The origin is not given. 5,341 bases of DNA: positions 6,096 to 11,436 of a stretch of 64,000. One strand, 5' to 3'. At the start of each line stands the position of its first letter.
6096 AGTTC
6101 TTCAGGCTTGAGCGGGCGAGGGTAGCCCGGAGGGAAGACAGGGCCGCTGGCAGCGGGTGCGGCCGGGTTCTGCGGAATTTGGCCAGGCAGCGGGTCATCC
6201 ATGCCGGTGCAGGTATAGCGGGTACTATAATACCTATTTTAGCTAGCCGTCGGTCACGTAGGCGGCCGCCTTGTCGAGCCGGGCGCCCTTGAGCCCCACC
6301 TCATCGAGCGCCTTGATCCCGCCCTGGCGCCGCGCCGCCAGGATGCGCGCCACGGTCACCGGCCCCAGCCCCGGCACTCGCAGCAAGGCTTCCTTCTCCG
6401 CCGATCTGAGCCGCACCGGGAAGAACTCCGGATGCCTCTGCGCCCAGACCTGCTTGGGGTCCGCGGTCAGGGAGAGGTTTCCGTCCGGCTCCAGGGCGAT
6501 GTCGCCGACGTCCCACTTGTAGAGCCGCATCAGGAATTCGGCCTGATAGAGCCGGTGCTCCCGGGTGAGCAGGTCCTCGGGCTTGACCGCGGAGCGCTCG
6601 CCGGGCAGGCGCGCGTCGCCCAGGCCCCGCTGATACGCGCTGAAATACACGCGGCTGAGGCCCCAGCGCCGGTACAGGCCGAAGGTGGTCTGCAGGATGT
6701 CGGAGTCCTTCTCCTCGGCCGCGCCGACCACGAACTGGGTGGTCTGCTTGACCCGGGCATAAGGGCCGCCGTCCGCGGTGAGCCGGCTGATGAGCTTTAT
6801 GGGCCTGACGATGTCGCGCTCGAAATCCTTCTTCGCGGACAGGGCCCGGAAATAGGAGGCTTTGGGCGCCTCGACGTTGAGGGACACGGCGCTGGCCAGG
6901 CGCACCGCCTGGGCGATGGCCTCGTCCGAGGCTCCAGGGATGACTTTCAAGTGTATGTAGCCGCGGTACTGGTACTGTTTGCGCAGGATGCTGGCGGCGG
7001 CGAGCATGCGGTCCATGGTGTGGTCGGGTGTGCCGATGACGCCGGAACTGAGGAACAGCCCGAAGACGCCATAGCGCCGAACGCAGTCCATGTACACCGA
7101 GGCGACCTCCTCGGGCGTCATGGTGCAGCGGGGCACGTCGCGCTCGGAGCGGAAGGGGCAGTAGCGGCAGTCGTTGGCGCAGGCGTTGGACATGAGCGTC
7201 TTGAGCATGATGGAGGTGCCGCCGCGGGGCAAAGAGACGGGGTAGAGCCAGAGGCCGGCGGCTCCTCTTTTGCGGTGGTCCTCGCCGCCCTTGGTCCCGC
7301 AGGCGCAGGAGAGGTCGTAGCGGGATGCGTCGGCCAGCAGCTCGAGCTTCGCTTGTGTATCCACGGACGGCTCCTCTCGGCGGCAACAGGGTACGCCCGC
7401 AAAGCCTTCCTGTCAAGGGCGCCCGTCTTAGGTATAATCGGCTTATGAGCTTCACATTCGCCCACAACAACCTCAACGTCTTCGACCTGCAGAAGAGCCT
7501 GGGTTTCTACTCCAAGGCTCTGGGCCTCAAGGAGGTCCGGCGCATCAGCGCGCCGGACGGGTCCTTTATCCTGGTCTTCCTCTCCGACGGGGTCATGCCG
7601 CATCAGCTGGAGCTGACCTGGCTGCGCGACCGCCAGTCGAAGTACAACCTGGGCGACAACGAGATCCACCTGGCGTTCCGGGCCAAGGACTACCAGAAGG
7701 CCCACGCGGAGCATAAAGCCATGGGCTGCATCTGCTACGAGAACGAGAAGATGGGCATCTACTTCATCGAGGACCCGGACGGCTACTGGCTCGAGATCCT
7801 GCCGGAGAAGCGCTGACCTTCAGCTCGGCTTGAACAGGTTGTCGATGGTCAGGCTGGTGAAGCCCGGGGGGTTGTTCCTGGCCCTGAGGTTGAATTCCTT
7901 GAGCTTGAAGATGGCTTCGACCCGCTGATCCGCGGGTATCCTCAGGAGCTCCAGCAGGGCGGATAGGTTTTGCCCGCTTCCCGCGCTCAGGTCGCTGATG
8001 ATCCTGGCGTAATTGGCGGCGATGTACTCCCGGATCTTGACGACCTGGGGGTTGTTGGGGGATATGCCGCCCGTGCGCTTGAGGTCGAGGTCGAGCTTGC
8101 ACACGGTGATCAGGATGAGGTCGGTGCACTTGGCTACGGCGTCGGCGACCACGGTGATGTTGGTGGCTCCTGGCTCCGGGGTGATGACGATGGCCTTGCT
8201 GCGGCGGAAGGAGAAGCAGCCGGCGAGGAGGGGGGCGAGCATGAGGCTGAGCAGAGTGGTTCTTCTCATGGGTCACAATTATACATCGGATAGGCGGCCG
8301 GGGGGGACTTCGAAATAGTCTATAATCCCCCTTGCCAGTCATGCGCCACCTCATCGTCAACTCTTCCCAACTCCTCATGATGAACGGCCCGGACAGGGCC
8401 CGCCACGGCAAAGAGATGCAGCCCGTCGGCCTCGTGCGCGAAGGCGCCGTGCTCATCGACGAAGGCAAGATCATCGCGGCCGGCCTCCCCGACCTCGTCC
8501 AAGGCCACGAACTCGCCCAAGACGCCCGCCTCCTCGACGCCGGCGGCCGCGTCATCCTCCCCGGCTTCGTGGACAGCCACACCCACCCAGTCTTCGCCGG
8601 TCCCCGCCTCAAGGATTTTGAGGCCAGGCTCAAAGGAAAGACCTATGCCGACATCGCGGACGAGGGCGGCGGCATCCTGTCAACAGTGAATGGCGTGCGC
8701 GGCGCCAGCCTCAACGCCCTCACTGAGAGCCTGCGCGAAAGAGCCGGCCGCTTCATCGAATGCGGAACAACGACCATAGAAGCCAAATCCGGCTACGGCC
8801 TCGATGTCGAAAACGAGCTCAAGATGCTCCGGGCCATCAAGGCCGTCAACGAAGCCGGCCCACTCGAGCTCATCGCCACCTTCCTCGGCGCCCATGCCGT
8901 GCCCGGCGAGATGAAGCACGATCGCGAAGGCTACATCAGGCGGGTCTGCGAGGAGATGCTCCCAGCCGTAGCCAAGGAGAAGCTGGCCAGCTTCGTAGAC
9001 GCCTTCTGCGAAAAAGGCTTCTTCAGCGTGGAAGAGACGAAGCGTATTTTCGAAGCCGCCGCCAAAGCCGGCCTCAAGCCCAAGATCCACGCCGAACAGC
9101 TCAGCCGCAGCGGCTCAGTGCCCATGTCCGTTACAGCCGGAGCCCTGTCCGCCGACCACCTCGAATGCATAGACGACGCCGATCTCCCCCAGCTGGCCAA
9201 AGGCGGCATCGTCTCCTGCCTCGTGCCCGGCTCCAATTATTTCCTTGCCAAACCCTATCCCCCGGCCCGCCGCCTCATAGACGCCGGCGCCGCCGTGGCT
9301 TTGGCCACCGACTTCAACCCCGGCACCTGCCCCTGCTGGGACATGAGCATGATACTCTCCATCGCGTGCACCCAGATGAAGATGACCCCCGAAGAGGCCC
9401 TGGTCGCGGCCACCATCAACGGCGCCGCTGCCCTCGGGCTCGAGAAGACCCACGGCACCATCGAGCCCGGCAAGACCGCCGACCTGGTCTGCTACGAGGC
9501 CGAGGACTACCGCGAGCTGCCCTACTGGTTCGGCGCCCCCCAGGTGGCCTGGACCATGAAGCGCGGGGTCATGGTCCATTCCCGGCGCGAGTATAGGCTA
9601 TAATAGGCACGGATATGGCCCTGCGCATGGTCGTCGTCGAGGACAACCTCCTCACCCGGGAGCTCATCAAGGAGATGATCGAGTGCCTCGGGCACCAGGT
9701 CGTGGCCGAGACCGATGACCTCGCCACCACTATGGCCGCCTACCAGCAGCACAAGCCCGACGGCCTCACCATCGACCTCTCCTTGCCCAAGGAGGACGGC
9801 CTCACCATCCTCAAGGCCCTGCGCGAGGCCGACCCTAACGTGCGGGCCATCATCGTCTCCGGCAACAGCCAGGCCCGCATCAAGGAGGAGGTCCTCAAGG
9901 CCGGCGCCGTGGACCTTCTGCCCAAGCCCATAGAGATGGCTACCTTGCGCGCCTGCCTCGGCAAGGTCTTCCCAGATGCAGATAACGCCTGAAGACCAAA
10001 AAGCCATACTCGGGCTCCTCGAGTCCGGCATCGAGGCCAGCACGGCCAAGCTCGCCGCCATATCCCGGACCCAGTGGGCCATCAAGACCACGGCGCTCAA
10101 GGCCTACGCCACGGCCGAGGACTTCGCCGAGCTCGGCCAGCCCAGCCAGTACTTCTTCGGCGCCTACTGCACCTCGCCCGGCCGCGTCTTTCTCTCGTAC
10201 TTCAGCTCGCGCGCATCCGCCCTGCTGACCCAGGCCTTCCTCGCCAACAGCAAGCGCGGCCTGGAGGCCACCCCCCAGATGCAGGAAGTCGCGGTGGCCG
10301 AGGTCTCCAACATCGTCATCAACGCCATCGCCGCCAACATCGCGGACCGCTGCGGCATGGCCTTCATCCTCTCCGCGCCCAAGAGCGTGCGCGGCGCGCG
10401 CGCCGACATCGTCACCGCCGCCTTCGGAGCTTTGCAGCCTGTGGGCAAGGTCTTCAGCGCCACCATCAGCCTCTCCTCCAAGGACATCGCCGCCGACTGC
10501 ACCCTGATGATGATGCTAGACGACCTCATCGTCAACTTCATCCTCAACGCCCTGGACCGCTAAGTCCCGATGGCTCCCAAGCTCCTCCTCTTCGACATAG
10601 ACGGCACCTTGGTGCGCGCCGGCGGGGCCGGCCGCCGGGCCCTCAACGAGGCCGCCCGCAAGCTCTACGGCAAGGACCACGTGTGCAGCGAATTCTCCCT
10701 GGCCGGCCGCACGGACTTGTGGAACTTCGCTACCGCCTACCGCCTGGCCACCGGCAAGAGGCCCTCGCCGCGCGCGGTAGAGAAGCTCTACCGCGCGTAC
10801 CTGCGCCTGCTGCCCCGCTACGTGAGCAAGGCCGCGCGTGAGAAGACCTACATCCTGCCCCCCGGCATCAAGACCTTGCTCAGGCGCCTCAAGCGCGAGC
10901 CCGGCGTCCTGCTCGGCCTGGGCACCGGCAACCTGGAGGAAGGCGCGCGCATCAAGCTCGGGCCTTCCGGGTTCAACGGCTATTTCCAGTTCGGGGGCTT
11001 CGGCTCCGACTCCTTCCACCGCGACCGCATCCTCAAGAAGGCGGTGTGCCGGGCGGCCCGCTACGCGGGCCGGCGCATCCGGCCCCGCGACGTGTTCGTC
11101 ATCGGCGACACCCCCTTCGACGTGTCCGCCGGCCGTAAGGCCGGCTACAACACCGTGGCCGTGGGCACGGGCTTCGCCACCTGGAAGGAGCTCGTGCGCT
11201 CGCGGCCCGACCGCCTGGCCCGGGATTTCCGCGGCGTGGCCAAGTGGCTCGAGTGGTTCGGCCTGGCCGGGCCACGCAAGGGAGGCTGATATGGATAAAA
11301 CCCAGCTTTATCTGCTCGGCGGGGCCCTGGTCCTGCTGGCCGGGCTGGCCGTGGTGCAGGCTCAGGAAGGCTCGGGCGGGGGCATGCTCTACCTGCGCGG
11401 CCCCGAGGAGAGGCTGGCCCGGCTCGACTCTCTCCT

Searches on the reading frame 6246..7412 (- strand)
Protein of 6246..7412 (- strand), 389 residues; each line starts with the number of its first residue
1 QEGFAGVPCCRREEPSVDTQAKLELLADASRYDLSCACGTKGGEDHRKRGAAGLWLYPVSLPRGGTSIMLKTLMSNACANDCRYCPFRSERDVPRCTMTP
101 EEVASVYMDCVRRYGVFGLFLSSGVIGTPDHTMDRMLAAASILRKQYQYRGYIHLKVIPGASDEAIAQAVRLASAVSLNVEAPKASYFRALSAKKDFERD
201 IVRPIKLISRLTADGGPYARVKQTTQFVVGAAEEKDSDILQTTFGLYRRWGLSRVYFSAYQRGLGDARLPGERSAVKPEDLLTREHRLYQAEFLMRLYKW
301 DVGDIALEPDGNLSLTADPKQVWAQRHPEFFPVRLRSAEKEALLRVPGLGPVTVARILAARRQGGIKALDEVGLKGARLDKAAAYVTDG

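Call 65: search_protein_families(library=pfam, proteins=[window:6246-7412:-], max_evalue=0.00001)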
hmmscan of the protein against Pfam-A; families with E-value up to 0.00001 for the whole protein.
window:6246-7412:- (389 aa): 1 family
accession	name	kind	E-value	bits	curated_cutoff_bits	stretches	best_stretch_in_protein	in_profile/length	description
PF04055.27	Radical_SAM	-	8e-08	33.1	29.5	1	74-239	3-159/166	Radical SAM superfamily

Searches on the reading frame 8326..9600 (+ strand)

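Call 65: search_protein_families(library=pfam, proteins=[window:8326-9600:+], max_evalue=0.00001)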
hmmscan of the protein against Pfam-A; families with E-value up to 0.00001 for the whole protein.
window:8326-9600:+ (425 aa): 2 families
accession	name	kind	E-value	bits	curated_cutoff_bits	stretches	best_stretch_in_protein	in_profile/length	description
PF01979.26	Amidohydro_1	-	2.2e-24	86.8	25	1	76-416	1-344/345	Amidohydrolase family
PF07969.17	Amidohydro_3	-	1.3e-22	81.4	29.7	1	130-393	155-447/472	Amidohydrolase family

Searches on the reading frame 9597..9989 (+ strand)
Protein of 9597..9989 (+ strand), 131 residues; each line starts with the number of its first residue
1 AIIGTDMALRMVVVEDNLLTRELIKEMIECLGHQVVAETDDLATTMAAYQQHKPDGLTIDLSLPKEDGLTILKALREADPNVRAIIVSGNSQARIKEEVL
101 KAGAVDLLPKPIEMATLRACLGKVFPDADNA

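Call 65: search_protein_families(library=pfam, proteins=[window:9597-9989:+], max_evalue=0.00001)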
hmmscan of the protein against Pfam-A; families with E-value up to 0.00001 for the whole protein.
window:9597-9989:+ (131 aa): 1 family
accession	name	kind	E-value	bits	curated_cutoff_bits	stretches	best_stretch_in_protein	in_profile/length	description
PF00072.30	Response_reg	-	4e-24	85.3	30.2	1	12-119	2-108/111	Response regulator receiver domain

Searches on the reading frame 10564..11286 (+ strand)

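Call 66: search_protein_families(library=pfam, proteins=[window:10564-11286:+], max_evalue=0.00001)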
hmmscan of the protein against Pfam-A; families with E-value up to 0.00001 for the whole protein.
window:10564-11286:+ (241 aa): 4 families
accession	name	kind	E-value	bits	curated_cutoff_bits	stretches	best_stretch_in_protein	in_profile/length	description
PF00702.32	Hydrolase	-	4.4e-13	50.5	26.4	1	6-194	2-191/191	haloacid dehalogenase-like hydrolase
PF12710.13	HAD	-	3e-12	47.8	27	1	9-190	2-188/189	haloacid dehalogenase-like hydrolase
PF13419.12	HAD_2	-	2.3e-11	44.6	23.8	1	8-200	1-178/178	Haloacid dehalogenase-like hydrolase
PF13242.12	Hydrolase_like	-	1.1e-09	38.4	22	1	166-223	11-73/75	HAD-hyrolase-like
